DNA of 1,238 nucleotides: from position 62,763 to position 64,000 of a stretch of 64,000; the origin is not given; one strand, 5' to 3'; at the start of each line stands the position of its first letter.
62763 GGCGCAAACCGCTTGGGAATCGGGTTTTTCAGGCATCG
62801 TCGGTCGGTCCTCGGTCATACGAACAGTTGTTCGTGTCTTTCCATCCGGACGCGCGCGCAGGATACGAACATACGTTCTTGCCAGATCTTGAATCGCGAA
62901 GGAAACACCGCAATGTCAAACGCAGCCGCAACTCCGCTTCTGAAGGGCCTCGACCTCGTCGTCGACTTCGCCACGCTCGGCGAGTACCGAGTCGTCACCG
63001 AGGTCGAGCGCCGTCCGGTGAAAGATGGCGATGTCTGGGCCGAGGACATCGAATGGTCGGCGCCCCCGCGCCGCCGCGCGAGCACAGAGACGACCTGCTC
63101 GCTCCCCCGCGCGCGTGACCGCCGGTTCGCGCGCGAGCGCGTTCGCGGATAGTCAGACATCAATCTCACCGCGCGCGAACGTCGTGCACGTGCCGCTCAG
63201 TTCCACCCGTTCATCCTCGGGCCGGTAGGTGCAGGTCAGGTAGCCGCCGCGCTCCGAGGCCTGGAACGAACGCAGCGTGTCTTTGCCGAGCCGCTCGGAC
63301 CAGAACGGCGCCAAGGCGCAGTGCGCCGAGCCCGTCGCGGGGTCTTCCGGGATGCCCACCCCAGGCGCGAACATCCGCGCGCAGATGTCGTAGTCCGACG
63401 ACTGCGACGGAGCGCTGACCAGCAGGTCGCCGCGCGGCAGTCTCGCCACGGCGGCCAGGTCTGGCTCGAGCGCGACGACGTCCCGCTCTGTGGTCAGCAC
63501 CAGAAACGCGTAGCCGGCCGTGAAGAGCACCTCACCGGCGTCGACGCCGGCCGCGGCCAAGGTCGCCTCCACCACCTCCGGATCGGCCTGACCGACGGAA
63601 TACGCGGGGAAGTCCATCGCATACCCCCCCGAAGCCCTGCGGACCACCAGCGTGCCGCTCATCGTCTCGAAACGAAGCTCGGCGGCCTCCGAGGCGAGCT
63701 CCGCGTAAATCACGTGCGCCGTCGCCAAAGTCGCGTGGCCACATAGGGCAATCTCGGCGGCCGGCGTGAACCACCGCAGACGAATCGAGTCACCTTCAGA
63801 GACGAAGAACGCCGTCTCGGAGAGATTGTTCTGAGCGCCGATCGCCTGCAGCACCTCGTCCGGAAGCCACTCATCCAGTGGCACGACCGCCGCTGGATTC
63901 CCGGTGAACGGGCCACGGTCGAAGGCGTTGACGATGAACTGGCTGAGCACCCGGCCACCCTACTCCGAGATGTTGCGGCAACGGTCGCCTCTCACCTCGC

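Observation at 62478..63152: Two LexA boxes between divergent small unknown genes next to murA: candidate uncharacterised SOS module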

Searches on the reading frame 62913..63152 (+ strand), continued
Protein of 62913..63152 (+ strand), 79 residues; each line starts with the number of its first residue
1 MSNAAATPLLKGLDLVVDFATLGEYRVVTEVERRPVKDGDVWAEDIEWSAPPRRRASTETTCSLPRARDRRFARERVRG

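Call 53: search_protein_families(library=phrogs, proteins=[window:62913-63152:+], max_evalue=1)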
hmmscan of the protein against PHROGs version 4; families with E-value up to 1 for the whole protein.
window:62913-63152:+ (79 aa): 0 families

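Call 72: find_related_loci(query=A1, collection=viral_contigs, flank=5000)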
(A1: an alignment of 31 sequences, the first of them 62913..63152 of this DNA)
Query A1 (79 aa) in viral_contigs; peptide patterns used: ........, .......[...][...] (x = any residue, [..] = any of these).
20 stretches matched a pattern, but none encodes a relative of the query by tblastn (E <= 1e-3).

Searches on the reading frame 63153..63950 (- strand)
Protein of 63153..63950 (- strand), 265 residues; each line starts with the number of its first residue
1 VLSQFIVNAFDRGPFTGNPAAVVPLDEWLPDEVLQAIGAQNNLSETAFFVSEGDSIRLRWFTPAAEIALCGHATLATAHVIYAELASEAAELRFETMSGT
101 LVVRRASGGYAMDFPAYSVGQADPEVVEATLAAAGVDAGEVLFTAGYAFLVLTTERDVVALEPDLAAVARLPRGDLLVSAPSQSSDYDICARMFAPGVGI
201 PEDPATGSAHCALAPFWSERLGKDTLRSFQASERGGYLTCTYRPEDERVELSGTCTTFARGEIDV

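Call 8: search_protein_families(library=pfam, proteins=[window:63153-63950:-], max_evalue=1)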
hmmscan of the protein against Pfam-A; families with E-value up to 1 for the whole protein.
window:63153-63950:- (265 aa): 1 family
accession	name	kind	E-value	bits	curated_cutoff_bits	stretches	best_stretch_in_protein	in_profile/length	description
PF02567.21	PhzC-PhzF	-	2.5e-56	191.7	27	1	7-261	1-281/281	Phenazine biosynthesis-like protein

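Call 9: search_protein_families(library=ncbifam, proteins=[window:63153-63950:-], max_evalue=1)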
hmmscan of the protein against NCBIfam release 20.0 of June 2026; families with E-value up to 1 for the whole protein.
window:63153-63950:- (265 aa): 2 families
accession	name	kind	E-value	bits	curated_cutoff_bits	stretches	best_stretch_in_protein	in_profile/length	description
TIGR00654.1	PhzF_family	subfamily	5.4e-33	114.6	76.2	1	7-264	8-297/298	PhzF family phenazine biosynthesis isomerase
NF007625.0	PRK10281.1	equivalog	2.7e-27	95.7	386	1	5-212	6-235/301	PhzF family isomerase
